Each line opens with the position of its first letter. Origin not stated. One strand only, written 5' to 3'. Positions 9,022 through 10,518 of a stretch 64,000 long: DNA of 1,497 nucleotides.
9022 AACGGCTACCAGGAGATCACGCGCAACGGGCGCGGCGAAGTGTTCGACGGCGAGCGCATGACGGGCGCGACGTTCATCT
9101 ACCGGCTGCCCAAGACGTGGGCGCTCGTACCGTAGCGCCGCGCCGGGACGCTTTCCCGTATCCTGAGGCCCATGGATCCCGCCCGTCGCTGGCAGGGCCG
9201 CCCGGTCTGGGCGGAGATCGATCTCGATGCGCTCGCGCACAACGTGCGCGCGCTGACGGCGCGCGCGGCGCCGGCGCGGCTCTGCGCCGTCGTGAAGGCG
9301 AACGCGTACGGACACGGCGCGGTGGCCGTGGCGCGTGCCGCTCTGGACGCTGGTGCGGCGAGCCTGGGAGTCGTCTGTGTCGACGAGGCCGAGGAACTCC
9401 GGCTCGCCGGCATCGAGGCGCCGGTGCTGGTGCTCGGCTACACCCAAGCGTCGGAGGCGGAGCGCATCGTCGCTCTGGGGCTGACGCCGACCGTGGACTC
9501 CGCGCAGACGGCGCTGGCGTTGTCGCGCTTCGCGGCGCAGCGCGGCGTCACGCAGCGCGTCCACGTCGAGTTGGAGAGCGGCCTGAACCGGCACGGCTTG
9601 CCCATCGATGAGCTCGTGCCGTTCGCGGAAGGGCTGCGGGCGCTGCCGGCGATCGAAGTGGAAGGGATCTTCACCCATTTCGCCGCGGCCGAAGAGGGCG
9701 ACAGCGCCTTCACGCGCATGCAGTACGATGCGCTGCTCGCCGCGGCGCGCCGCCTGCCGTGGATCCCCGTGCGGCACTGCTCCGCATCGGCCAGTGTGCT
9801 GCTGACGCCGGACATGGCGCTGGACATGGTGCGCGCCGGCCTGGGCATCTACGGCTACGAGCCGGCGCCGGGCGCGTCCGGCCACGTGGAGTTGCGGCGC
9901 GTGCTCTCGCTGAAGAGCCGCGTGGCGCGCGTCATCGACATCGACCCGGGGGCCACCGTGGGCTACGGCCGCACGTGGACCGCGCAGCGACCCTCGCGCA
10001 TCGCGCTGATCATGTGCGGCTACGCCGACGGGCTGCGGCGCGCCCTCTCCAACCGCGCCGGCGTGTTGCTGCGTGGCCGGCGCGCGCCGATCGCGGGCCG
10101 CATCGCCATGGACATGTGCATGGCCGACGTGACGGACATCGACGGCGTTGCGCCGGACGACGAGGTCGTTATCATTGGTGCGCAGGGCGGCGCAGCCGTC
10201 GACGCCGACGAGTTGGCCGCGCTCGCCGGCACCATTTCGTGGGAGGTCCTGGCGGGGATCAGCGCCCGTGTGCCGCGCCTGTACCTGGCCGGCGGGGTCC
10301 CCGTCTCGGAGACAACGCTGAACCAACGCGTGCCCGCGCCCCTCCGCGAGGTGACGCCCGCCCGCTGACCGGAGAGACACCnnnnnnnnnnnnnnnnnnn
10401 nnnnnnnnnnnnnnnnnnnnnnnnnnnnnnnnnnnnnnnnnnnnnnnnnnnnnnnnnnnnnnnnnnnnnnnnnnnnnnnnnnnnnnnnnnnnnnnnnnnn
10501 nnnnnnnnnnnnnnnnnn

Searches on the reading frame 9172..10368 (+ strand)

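Call 58: search_protein_families(library=pfam, proteins=[window:9172-10368:+])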
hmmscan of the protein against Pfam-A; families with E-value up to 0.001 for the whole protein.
window:9172-10368:+ (398 aa): 2 families
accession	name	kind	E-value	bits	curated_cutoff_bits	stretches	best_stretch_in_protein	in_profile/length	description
PF01168.26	Ala_racemase_N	-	6.6e-67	225.9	24.1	1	16-231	1-220/220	Alanine racemase, N-terminal domain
PF00842.27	Ala_racemase_C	-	1.3e-45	154.5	25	1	244-371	1-127/127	Alanine racemase, C-terminal domain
